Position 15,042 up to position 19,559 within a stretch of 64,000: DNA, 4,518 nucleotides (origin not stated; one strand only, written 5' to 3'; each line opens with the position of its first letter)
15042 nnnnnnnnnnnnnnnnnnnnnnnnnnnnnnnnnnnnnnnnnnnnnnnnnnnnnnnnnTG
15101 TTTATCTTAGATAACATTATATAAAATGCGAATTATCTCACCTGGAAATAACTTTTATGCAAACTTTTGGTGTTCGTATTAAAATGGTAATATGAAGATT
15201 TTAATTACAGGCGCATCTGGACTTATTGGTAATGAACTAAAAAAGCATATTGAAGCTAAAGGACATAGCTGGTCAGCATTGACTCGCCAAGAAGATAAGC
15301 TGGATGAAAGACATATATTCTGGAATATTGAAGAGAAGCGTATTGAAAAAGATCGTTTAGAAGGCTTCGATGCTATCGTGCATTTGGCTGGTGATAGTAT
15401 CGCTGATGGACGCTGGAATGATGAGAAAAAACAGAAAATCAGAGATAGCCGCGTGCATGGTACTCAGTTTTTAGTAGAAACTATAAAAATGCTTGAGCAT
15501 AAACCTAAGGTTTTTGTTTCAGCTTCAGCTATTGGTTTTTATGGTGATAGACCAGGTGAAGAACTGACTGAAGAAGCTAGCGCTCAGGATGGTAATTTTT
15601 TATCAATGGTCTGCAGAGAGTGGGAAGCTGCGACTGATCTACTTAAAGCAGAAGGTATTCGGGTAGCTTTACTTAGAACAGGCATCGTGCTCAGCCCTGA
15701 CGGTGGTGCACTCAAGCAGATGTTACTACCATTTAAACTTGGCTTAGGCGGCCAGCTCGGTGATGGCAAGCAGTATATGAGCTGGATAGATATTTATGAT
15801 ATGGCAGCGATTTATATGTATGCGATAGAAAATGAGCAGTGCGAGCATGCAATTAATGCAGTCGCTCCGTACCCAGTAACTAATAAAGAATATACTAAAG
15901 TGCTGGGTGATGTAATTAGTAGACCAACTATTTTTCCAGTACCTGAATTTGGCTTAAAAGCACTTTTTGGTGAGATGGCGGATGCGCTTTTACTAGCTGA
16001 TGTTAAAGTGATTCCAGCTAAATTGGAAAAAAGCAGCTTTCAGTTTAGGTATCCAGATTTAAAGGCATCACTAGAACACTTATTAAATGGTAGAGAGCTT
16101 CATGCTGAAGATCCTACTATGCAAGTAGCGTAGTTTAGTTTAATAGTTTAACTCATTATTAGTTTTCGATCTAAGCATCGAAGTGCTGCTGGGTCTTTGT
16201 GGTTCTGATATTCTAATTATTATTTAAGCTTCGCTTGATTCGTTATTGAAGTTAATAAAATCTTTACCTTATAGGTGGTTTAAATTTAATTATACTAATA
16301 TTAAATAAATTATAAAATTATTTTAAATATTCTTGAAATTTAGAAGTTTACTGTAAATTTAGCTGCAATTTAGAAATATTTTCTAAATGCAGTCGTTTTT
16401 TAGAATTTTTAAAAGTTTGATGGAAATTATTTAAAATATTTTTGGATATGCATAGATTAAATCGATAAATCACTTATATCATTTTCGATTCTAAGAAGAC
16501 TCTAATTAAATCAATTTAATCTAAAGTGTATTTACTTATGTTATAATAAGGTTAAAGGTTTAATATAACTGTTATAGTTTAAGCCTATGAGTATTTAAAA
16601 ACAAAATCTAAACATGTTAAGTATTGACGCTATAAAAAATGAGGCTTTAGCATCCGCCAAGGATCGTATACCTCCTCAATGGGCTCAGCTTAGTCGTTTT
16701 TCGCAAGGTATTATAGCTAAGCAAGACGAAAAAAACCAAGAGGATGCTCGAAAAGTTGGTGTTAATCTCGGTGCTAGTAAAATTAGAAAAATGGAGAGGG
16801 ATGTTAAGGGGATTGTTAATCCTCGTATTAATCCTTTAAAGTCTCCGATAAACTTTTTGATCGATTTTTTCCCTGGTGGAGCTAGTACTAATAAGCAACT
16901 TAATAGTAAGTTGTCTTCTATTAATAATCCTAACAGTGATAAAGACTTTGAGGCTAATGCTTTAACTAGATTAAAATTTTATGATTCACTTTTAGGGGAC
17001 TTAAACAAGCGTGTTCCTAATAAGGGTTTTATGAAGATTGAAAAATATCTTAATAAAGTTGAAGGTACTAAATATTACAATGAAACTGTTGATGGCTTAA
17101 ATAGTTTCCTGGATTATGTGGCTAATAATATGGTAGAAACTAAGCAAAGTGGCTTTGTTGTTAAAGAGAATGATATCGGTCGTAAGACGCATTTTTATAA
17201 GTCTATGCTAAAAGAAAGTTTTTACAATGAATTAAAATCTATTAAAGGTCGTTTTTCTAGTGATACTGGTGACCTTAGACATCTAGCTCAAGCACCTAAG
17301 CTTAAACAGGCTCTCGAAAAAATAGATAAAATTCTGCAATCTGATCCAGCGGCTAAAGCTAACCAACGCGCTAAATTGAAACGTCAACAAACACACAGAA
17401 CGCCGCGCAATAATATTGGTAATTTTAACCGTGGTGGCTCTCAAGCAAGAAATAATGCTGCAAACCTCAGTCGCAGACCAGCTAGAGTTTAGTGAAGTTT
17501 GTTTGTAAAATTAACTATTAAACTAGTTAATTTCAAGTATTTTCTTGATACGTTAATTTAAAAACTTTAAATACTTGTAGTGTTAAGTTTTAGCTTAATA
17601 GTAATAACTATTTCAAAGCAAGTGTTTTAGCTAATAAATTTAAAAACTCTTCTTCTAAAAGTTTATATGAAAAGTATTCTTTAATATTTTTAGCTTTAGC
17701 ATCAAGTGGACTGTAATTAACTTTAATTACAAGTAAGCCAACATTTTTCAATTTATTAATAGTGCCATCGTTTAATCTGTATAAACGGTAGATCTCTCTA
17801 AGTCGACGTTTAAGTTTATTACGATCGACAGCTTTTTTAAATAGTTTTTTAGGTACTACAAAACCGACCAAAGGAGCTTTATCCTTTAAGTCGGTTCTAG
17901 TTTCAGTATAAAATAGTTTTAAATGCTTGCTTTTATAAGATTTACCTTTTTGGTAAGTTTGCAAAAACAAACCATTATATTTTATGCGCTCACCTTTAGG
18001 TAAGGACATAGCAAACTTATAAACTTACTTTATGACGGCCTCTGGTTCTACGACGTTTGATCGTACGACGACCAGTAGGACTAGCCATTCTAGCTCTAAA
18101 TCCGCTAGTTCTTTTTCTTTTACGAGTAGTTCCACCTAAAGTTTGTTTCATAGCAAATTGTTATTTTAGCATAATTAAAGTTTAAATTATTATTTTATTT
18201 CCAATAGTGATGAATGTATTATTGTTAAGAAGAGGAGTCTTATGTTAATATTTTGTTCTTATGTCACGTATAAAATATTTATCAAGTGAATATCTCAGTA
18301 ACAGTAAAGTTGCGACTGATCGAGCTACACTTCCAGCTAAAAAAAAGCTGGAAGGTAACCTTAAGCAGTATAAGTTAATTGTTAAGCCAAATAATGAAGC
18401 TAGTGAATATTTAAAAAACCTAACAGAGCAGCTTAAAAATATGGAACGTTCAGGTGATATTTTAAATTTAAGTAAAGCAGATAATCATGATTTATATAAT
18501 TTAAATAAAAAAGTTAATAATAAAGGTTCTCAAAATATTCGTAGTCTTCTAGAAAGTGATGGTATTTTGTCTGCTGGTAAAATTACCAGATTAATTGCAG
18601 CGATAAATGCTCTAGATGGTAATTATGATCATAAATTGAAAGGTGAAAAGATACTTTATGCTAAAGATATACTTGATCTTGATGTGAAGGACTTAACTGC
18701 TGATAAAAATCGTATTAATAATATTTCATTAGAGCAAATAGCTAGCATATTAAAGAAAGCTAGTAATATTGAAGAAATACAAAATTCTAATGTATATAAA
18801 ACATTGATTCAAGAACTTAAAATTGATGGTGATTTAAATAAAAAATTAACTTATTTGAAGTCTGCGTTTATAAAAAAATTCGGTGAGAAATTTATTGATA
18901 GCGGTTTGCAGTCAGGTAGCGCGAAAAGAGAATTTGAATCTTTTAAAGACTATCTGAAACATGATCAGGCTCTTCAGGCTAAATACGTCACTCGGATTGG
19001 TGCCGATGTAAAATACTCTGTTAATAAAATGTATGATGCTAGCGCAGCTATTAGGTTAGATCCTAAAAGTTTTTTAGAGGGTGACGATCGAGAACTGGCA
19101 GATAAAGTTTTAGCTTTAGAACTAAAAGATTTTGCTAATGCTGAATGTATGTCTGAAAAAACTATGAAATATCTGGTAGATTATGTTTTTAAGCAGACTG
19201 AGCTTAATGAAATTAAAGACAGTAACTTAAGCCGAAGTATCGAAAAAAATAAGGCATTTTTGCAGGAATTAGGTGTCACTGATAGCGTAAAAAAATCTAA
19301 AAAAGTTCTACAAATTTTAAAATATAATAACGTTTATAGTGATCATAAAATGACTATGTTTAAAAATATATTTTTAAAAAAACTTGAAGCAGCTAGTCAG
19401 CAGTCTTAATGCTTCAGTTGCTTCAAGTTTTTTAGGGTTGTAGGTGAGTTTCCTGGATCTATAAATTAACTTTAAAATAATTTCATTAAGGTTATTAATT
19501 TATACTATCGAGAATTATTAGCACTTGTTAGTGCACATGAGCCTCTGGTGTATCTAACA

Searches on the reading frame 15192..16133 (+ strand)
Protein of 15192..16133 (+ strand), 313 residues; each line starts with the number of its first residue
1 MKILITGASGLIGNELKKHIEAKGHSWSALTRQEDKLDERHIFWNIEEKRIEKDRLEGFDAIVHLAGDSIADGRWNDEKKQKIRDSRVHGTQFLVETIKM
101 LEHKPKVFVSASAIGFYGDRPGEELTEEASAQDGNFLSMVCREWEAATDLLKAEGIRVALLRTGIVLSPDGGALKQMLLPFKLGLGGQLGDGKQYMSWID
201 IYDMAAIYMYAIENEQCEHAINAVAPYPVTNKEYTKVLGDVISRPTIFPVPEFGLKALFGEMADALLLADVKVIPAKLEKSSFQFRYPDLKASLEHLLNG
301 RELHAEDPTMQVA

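Call 24: search_protein_families(library=pfam, proteins=[window:15192-16133:+], max_evalue=0.01)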
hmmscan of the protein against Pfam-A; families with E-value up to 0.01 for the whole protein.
window:15192-16133:+ (313 aa): 5 families
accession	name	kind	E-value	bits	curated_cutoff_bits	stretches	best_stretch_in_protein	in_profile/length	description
PF01370.27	Epimerase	-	8.7e-20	71.6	20.9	1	3-221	1-237/240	NAD dependent epimerase/dehydratase family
PF08338.16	DUF1731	-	3.1e-18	65.6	27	1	250-297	1-47/47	Domain of unknown function (DUF1731)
PF16363.11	GDP_Man_Dehyd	-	1.7e-06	28.2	27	1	4-130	1-146/332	GDP-mannose 4,6 dehydratase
PF13460.12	NAD_binding_10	-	2.1e-05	24.9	27.2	1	7-172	1-152/184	NAD(P)H-binding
PF04321.23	RmlD_sub_bind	-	5.3e-05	22.9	27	1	1-66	1-59/287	RmlD substrate binding domain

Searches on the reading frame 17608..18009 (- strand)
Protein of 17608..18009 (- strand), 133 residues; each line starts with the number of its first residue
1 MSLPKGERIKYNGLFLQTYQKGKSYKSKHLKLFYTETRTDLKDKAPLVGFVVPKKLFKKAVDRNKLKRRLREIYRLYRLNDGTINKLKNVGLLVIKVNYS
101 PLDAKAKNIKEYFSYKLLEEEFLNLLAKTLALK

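Call 24: search_protein_families(library=pfam, proteins=[window:17608-18009:-], max_evalue=0.01)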
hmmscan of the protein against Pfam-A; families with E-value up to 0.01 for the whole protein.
window:17608-18009:- (133 aa): 1 family
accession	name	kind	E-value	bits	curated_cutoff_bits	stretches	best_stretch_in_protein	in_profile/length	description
PF00825.24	Ribonuclease_P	-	1.8e-18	67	22.3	1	3-80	1-74/109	Ribonuclease P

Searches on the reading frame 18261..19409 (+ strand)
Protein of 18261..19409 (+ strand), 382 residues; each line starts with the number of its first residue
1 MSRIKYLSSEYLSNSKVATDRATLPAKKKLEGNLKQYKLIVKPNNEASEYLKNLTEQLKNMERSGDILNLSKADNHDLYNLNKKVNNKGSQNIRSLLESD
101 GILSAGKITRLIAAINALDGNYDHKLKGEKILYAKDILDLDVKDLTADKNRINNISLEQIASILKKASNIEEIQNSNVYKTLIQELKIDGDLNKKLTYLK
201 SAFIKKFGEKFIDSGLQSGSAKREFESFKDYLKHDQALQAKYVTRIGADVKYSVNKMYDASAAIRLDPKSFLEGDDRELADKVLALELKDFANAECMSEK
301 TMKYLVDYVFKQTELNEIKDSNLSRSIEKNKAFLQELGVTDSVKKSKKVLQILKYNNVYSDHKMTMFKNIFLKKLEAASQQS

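Call 25: search_protein_families(library=pfam, proteins=[window:18261-19409:+], max_evalue=0.001)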
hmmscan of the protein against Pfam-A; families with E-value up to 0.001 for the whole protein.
window:18261-19409:+ (382 aa): 0 families

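Call 59: search_protein_families(library=pfam, proteins=[window:18261-19409:+], max_evalue=1)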
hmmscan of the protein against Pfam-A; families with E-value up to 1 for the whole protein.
window:18261-19409:+ (382 aa): 1 family
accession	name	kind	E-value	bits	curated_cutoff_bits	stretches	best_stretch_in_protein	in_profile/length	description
PF18381.7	YcaO_C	-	0.0067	16.8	26.1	1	160-227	77-142/172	YcaO cyclodehydratase C-terminal domain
